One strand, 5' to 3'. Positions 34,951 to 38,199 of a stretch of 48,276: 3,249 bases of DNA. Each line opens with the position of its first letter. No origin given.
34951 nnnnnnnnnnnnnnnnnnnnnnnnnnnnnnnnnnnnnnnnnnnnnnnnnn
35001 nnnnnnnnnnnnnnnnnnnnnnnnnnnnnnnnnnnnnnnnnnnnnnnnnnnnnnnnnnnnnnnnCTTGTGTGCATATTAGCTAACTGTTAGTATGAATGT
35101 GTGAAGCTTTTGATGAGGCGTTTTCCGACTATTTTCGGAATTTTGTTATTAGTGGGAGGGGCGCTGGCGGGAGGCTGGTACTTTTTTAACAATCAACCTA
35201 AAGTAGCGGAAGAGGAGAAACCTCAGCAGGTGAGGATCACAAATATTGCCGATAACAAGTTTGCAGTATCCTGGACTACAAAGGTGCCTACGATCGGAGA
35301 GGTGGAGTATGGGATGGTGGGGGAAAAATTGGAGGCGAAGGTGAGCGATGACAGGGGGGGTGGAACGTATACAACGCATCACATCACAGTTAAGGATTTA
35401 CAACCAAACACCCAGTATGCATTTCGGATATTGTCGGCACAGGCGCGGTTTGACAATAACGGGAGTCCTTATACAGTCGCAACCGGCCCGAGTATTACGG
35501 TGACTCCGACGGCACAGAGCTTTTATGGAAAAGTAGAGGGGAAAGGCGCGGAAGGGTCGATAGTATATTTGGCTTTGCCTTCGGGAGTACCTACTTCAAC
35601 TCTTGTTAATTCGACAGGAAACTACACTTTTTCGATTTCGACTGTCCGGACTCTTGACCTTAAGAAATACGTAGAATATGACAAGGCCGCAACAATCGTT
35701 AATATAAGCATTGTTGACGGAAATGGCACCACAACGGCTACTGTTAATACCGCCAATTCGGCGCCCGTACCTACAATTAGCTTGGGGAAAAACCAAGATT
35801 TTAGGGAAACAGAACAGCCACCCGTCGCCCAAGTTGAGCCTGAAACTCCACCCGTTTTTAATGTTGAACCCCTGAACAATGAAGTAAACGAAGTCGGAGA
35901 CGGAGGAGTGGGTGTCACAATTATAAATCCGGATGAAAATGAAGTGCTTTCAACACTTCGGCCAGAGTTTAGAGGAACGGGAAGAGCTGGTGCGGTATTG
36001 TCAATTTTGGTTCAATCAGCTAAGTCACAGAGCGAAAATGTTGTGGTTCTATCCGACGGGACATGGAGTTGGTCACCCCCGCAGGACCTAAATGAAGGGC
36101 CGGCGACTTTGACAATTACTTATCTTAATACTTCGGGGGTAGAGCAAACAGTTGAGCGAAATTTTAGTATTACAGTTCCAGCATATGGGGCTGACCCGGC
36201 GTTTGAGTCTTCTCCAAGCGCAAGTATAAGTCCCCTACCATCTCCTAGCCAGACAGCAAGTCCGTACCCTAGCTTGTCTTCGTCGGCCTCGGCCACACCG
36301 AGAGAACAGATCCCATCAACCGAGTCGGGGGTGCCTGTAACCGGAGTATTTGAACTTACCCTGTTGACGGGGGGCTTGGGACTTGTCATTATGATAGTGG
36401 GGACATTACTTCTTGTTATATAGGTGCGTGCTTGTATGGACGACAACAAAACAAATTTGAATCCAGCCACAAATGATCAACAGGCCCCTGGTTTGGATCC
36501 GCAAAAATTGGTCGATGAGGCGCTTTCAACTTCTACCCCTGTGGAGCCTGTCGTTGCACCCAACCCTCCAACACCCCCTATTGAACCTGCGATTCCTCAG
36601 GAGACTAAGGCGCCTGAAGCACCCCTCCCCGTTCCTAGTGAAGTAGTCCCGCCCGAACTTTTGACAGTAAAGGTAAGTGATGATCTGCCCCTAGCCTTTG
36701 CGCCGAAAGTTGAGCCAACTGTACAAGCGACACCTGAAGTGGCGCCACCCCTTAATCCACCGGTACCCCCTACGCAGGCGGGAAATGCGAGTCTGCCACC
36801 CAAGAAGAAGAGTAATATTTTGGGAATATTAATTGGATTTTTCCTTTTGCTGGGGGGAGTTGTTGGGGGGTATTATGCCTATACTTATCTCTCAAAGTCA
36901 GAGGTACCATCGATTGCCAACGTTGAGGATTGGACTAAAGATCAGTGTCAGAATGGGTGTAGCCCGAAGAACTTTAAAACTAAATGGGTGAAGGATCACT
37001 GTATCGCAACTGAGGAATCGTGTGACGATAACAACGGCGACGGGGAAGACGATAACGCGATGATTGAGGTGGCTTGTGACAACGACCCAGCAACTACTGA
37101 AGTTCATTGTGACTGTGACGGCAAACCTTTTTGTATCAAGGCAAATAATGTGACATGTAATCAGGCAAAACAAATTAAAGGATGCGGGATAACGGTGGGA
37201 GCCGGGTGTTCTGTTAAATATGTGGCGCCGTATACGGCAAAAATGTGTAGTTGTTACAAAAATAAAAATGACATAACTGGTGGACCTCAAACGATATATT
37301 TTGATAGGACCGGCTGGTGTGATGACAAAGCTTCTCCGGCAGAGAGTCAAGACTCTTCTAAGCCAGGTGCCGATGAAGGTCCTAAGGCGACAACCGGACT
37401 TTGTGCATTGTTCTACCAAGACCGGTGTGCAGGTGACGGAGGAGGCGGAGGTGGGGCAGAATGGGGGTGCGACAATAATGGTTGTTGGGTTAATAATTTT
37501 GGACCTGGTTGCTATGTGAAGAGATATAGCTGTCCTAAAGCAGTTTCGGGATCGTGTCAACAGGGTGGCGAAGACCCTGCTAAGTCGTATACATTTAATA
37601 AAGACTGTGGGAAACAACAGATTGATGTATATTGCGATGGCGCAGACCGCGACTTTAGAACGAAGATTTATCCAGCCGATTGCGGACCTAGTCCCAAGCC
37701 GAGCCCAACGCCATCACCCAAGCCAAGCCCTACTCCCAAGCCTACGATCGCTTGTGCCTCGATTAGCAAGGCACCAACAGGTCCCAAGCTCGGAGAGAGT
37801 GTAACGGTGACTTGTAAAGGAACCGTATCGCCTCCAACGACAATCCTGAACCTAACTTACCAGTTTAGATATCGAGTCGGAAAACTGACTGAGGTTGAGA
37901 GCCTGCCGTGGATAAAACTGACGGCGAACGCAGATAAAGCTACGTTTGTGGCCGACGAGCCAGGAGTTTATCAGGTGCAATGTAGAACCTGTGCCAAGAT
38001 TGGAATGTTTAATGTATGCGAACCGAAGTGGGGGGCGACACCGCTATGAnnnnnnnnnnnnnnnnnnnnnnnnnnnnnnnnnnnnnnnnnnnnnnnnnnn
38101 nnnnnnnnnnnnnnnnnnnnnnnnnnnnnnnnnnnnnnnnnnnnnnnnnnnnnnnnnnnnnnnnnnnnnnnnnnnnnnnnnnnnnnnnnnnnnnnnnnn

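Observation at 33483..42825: Candidate surface-structure assembly and glycosylation locus: orphan PilN/PilO, three linker-rich surface proteins, a tandem GT-C enzyme and an LCP enzyme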

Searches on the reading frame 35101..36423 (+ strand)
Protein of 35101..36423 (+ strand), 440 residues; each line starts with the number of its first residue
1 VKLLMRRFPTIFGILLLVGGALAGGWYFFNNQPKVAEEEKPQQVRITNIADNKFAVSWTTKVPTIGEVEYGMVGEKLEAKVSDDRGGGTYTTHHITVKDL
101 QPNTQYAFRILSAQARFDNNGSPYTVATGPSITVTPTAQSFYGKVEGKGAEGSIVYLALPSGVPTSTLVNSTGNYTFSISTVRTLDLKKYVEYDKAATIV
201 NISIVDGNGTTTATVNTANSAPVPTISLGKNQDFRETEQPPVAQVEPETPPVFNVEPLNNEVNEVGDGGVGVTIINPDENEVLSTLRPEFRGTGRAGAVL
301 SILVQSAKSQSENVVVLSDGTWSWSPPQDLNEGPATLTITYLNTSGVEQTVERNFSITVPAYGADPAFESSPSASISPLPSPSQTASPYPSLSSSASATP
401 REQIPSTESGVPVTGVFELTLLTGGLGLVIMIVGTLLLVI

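Call 5: search_protein_families(library=pfam, proteins=[window:35101-36423:+], max_evalue=0.1)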
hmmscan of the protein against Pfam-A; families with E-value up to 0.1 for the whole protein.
window:35101-36423:+ (440 aa): 3 families
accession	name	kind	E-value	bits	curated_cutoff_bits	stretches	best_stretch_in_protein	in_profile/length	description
PF16656.11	Pur_ac_phosph_N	-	2.4e-09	38.1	30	1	41-114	1-82/93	Purple acid Phosphatase, N-terminal domain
PF00041.27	fn3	-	3e-09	37.4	25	1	40-118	2-74/84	Fibronectin type III domain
PF19077.6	Big_13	-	4.8e-08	33.8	27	1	279-359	20-100/102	Bacterial Ig-like domain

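Call 30: search_protein_families(library=ncbifam, proteins=[window:35113-36423:+], max_evalue=0.01)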
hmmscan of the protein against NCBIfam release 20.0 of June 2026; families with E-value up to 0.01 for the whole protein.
window:35113-36423:+ (436 aa): 1 family
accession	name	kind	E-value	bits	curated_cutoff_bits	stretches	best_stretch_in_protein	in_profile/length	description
NF040520.1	Ig_like_BLP2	equivalog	6.7e-05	21.2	750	1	280-365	536-619/730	Ig-like repeat protein Blp2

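Call 37: find_related_loci(query=A3, collection=metagenome_contigs, flank=10000)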
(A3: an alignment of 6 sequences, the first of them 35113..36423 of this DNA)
Query A3 (436 aa) in metagenome_contigs; peptide patterns used: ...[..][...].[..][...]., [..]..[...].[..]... (x = any residue, [..] = any of these).
123 stretches matched a pattern; 35 encode a relative of the query (tblastn E <= 1e-3); 35 distinct loci.
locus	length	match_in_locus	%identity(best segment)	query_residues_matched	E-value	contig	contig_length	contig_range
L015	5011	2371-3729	50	2-436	2e-129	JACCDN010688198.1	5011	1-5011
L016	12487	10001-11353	50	2-436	4e-128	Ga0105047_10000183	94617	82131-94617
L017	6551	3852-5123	51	3-430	4e-127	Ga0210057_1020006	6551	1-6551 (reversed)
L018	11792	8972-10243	51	3-430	1e-126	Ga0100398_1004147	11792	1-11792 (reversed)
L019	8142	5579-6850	51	3-430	1e-126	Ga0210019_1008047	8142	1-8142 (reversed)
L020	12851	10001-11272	51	3-430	4e-126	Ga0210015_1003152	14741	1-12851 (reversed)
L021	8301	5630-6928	49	2-432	2e-126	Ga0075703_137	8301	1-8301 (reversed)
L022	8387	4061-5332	51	3-430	4e-126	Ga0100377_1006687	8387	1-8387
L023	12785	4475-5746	51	3-430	1e-125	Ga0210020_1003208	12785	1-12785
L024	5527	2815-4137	49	2-436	3e-124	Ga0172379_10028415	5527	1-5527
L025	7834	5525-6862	49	2-436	4e-122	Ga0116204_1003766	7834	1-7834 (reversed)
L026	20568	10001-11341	50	2-436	6e-121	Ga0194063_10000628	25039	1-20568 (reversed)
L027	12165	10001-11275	45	2-436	2e-119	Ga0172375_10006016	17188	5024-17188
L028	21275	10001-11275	45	2-436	2e-119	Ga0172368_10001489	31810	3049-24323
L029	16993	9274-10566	47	2-430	1e-114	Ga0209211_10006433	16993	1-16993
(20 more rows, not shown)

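Call 71: search_protein_representatives(protein=window:35113-36423:+)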
Query: 436 residues. Proteins with E-value up to 0.001 (for the whole library): 3165; up to 1e-10: 1735; up to 1e-30: 449. The best 150 are listed.
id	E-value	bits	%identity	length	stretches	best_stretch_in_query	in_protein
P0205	4.1e-117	408.0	54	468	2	2-244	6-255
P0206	1.2e-115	403.2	52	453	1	2-436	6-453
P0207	3.8e-108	378.4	51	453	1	2-436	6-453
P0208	4.5e-102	358.4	52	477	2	3-247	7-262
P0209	1.3e-101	356.9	51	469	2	2-237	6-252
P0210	7.4e-99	347.8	49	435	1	2-433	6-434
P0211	9.3e-99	347.5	49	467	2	2-244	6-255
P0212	4.2e-93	328.9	45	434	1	2-434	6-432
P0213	7.7e-88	311.5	47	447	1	2-434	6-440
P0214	1.3e-86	307.5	54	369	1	88-435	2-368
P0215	1.8e-84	300.5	45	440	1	3-434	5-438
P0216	2.0e-83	297.0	46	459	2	2-253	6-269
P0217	4.4e-83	295.9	44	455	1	4-430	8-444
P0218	7.8e-77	275.3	41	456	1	1-432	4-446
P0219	8.9e-74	265.2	58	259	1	2-231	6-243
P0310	3.0e-48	181.1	31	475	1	2-403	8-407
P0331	2.9e-46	174.6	31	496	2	34-398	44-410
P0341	1.6e-45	172.2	30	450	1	3-431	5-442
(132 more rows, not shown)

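Call 73: find_encoding_contigs(protein=P0341, flank=8000, max_places=2)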
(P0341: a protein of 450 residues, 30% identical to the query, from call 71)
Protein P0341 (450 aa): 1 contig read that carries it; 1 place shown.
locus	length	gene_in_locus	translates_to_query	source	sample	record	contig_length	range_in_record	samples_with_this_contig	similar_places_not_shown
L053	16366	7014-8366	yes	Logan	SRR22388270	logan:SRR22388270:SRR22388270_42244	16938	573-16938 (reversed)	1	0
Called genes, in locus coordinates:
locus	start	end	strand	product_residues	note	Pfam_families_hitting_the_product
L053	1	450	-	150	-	?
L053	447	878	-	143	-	PF01025:GrpE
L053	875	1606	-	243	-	PF03444:WHD_HrcA (weak), PF01628:HrcA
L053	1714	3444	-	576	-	PF03023:MurJ, PF13440:Polysacc_synt_3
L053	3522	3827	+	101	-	PF01649:Ribosomal_S20p (weak)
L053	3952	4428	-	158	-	PF00383:dCMP_cyt_deam_1, PF14437:MafB19-deam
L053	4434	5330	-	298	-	PF00892:EamA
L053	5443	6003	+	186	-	PF05137:PilN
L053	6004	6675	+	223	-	-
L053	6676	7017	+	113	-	-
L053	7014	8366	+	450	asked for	PF00041:fn3 (weak), PF16656:Pur_ac_phosph_N, PF13620:CarboxypepD_reg (faint), PF19077:Big_13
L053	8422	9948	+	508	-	-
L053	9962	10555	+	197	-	-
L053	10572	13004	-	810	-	PF02366:PMT, PF13231:PMT_2, PF16192:PMT_4TMC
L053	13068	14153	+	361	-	-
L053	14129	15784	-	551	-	-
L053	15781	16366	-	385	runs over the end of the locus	?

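Call 74: find_encoding_contigs(protein=P0310, flank=10000, max_places=2)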
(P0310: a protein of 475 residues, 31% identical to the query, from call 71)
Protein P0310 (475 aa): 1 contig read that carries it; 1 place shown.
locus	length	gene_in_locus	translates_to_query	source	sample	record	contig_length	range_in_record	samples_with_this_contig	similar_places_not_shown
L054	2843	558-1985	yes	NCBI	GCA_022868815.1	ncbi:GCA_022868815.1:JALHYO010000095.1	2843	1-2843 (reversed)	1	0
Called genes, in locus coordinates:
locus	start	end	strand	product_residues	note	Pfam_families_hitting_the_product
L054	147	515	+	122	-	-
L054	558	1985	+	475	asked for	PF16656:Pur_ac_phosph_N, PF19077:Big_13 (faint)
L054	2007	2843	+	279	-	PF01266:DAO, PF12831:FAD_oxidored (weak), PF13450:NAD_binding_8, PF01593:Amino_oxidase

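Call 75: find_encoding_contigs(protein=P0331, flank=10000, max_places=2)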
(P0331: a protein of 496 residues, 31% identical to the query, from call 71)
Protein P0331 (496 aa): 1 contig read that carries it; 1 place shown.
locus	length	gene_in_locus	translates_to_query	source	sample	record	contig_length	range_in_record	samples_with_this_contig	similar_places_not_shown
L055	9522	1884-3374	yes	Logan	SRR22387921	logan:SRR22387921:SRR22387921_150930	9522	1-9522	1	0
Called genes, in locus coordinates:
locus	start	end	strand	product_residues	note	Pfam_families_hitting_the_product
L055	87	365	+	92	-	PF01649:Ribosomal_S20p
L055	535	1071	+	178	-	PF05137:PilN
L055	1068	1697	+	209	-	-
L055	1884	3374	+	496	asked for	PF00041:fn3 (faint), PF16656:Pur_ac_phosph_N (weak), PF13620:CarboxypepD_reg (faint), PF19077:Big_13 (weak)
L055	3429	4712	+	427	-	PF00070:Pyr_redox (weak), PF00890:FAD_binding_2 (weak), PF01266:DAO, PF01593:Amino_oxidase, PF03486:HI0933_like (faint), PF07992:Pyr_redox_2 (faint), PF12831:FAD_oxidored (weak), PF13450:NAD_binding_8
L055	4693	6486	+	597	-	PF02366:PMT, PF13231:PMT_2 (weak)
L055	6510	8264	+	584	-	-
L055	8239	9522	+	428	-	?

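Call 77: search_protein_families(library=pfam, proteins=[L053:13068-14153:+, L053:14129-15784:-, L055:6510-8264:+, L055:8239-9522:+, L055:4693-6486:+, L055:3429-4712:+, L053:8422-9948:+, L053:9962-10555:+], max_evalue=0.01)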
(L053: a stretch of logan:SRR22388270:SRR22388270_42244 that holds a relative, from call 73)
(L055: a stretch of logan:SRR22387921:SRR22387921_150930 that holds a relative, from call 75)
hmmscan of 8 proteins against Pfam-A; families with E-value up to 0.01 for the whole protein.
L053:13068-14153:+ (361 aa): 0 families

L053:14129-15784:- (551 aa): 0 families

L055:6510-8264:+ (584 aa): 1 family
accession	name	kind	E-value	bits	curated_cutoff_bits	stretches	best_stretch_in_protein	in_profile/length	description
PF13231.12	PMT_2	-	0.00023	21.8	26.1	1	132-288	5-159/160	Dolichyl-phosphate-mannose-protein mannosyltransferase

L055:8239-9522:+ (428 aa): 2 families
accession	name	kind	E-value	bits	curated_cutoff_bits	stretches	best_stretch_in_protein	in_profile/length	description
PF13231.12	PMT_2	-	1.3e-08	35.6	26.1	1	120-259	22-154/160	Dolichyl-phosphate-mannose-protein mannosyltransferase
PF02366.24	PMT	-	1.7e-07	31.5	22.7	1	101-260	60-225/245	Dolichyl-phosphate-mannose-protein mannosyltransferase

L055:4693-6486:+ (597 aa): 2 families
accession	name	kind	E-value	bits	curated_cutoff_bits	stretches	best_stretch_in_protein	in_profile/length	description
PF02366.24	PMT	-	3.4e-10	40.3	22.7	1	79-247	65-233/245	Dolichyl-phosphate-mannose-protein mannosyltransferase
PF13231.12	PMT_2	-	1.2e-06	29.2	26.1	1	94-233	21-149/160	Dolichyl-phosphate-mannose-protein mannosyltransferase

L055:3429-4712:+ (427 aa): 15 families
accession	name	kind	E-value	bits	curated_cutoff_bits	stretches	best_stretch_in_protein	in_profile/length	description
PF01593.30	Amino_oxidase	-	2.8e-29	103.2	19.8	1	10-360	1-371/443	Flavin containing amine oxidoreductase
PF13450.12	NAD_binding_8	-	1.4e-15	57.8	21.9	1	5-72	1-68/68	NAD(P)-binding Rossmann-like domain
PF01266.30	DAO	-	2.9e-12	47.3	27.9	1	2-43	1-42/353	FAD dependent oxidoreductase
PF07992.20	Pyr_redox_2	-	1.2e-06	28.6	26.1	1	2-94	2-85/291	Pyridine nucleotide-disulphide oxidoreductase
PF03486.20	HI0933_like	-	5.1e-06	26.6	50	1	2-36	2-36/244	HI0933-like protein Rossmann domain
PF00070.33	Pyr_redox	-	5.2e-06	27.3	22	1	2-35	1-34/82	Pyridine nucleotide-disulphide oxidoreductase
PF12831.13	FAD_oxidored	-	9.2e-06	25.6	27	1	3-41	2-40/416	FAD dependent oxidoreductase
PF00890.30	FAD_binding_2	-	1.4e-05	25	20.4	1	3-40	2-38/414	FAD binding domain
PF01946.23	Thi4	-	0.00059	19.6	26.2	1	2-37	19-55/235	Thi4 family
PF01494.25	FAD_binding_3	-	0.00061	19.6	22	1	2-32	3-33/349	FAD binding domain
PF13738.12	Pyr_redox_3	-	0.0015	18.3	30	0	5-33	2-31/305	Pyridine nucleotide-disulphide oxidoreductase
PF13454.12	NAD_binding_9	-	0.0024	18.3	21.8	0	4-40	1-41/155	FAD-NAD(P)-binding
PF03807.23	F420_oxidored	-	0.0052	17.8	21.6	0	2-29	1-29/94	NADP oxidoreductase coenzyme F420-dependent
PF00743.25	FMO-like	-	0.0066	15.4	22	0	2-39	3-40/532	Flavin-binding monooxygenase-like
PF01134.28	GIDA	-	0.0068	16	22.1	0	3-31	2-31/391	Glucose inhibited division protein A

L053:8422-9948:+ (508 aa): 0 families

L053:9962-10555:+ (197 aa): 0 families

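Call 83: search_solved_structures(query=A3, max_evalue=0.01)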
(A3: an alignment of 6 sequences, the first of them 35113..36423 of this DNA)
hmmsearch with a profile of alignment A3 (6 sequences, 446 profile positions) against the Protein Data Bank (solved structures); distinct sequences matched with E-value up to 0.01: 4.
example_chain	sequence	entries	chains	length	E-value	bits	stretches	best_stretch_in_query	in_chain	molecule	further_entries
5j7k_A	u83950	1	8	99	6.1e-05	25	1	40-134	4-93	FN3con-a-lys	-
2yn3_A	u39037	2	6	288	0.00056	21.9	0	298-369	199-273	PUTATIVE INNER MEMBRANE PROTEIN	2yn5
9ot8_A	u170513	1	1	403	0.0042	19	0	41-134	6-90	FN3con-9 - FN3con-41 fusion,Galectin-3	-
1xzw_A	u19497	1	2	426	0.0057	18.6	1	40-122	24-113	purple acid phosphatase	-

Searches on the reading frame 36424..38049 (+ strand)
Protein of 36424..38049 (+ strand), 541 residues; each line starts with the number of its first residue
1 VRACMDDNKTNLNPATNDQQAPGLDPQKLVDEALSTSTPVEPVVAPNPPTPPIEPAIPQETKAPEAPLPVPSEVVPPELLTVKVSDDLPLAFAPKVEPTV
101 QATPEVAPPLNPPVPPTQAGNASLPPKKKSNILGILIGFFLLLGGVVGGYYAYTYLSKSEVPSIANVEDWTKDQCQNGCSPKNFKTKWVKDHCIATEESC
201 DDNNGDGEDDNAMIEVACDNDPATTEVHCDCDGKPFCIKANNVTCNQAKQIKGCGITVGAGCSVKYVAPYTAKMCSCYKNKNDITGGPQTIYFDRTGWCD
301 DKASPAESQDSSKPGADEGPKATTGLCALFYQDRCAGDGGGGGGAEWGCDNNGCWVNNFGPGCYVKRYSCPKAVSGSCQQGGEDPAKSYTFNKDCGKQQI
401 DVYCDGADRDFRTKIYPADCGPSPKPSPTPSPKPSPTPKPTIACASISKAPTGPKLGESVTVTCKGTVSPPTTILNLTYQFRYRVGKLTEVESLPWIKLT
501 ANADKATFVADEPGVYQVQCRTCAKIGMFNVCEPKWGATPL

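Call 5: search_protein_families(library=pfam, proteins=[window:36424-38049:+], max_evalue=0.1)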
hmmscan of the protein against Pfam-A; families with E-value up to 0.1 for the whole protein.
window:36424-38049:+ (541 aa): 0 families

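Call 30: search_protein_families(library=ncbifam, proteins=[window:36436-38049:+], max_evalue=0.01)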
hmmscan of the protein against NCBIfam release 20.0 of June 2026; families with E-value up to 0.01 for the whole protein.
window:36436-38049:+ (537 aa): 0 families

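Call 31: search_protein_families(library=pfam, proteins=[window:36436-38049:+], max_evalue=10)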
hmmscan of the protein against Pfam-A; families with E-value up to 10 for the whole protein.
window:36436-38049:+ (537 aa): 0 families
